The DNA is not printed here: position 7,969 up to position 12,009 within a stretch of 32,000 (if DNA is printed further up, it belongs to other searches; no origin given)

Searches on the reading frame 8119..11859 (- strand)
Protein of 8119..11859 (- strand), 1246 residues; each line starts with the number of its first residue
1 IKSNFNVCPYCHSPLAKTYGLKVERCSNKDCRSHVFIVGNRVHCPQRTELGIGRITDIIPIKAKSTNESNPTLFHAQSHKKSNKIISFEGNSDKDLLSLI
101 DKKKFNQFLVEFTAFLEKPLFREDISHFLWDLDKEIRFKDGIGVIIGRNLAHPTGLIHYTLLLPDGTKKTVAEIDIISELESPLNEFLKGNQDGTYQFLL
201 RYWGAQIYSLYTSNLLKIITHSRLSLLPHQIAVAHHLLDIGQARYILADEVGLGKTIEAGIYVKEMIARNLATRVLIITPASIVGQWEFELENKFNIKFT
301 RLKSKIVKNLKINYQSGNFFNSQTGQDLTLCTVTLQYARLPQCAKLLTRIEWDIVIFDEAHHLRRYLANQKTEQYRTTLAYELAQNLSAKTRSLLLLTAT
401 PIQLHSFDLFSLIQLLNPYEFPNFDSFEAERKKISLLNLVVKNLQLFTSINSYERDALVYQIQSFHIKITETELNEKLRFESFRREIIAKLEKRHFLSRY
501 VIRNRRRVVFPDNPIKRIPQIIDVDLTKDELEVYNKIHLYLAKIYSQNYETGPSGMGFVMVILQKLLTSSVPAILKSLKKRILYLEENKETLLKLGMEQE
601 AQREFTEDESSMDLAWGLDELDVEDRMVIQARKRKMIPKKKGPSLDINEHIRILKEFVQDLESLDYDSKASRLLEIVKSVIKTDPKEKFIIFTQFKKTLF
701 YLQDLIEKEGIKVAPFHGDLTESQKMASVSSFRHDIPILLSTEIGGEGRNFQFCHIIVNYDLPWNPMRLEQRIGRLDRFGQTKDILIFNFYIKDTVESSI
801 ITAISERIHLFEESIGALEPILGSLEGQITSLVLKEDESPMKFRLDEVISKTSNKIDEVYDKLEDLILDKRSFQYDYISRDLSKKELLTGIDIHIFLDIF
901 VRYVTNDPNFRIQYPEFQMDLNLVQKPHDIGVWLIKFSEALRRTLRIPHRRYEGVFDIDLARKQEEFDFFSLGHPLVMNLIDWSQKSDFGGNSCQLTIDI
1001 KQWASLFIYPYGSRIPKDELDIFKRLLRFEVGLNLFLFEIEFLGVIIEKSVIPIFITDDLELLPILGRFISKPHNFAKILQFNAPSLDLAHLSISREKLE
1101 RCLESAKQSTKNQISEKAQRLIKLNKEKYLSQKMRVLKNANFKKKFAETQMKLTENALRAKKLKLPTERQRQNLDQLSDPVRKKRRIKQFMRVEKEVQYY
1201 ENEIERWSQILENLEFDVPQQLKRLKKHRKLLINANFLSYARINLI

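Call 75: search_protein_families(library=pfam, proteins=[window:8119-11859:-], max_evalue=0.001)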
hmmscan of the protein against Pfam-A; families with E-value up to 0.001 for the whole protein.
window:8119-11859:- (1246 aa): 6 families
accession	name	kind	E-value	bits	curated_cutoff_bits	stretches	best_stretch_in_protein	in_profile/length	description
PF00271.37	Helicase_C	-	1e-24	87.3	23.5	1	675-780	4-110/110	Helicase conserved C-terminal domain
PF00176.29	SNF2-rel_dom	-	1.5e-23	83.7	24.9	1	230-543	2-252/290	SNF2-related domain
PF04851.21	ResIII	-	2.4e-10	41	22.5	1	225-402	3-163/164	Type III restriction enzyme, res subunit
PF00270.35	DEAD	-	7.9e-07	29.4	26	1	228-402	2-161/167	DEAD/DEAH box helicase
PF12137.13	RapA_C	-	0.00035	20.1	26.8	0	920-996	120-198/360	RNA polymerase recycling family C-terminal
PF13872.12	AAA_34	-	0.00074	19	27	0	236-442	54-269/306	P-loop containing NTP hydrolase pore-1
